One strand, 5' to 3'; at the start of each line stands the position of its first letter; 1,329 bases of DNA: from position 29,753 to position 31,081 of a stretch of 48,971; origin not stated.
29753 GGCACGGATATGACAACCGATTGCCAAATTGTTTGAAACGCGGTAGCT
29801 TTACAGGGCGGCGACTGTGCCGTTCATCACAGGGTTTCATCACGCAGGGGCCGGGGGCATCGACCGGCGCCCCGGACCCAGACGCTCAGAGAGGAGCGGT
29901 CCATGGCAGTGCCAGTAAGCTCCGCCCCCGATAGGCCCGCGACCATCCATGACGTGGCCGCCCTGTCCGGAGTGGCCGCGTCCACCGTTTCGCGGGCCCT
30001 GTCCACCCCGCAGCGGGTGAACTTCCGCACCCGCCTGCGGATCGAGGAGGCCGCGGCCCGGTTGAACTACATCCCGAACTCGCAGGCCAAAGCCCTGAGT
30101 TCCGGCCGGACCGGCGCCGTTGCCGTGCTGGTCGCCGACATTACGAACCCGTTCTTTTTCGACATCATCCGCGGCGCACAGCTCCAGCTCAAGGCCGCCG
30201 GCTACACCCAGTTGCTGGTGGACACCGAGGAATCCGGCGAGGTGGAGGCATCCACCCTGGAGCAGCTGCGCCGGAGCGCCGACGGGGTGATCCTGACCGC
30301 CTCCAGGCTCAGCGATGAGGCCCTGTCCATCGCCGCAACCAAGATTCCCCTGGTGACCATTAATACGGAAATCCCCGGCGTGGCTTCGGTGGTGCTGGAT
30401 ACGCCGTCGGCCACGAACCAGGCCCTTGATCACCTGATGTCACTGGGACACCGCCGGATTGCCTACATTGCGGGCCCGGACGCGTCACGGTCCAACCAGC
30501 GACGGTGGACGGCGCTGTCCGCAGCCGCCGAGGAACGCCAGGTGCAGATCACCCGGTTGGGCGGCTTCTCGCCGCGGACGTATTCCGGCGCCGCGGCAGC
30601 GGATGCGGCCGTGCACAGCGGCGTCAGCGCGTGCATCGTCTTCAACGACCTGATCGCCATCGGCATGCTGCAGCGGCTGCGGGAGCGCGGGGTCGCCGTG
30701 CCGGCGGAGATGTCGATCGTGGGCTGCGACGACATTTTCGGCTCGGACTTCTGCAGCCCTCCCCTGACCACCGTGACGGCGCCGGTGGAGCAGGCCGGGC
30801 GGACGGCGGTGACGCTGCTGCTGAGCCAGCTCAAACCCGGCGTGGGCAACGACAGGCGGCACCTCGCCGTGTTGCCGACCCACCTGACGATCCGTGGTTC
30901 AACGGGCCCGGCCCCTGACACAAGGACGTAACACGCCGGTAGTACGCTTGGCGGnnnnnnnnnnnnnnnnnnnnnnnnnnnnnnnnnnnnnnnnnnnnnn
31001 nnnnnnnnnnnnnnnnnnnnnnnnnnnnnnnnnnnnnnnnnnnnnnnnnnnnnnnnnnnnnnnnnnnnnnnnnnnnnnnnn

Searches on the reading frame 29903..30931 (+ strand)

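Call 25: search_protein_families(library=pfam, proteins=[window:29903-30931:+], max_evalue=0.00001)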
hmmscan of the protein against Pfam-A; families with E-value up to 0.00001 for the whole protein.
window:29903-30931:+ (342 aa): 4 families
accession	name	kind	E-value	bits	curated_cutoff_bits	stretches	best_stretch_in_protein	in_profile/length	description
PF13377.12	Peripla_BP_3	-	4.5e-33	115.1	26.5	1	176-334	2-167/167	Periplasmic binding protein-like domain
PF00532.27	Peripla_BP_1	-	5e-23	82.4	22.2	1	71-309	2-260/281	Periplasmic binding proteins and sugar binding domain of LacI family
PF00356.27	LacI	-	5e-15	55.5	27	1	14-59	1-46/46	Bacterial regulatory proteins, lacI family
PF13407.12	Peripla_BP_4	-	2.9e-07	30.7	35.1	1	73-276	1-217/258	Periplasmic binding protein domain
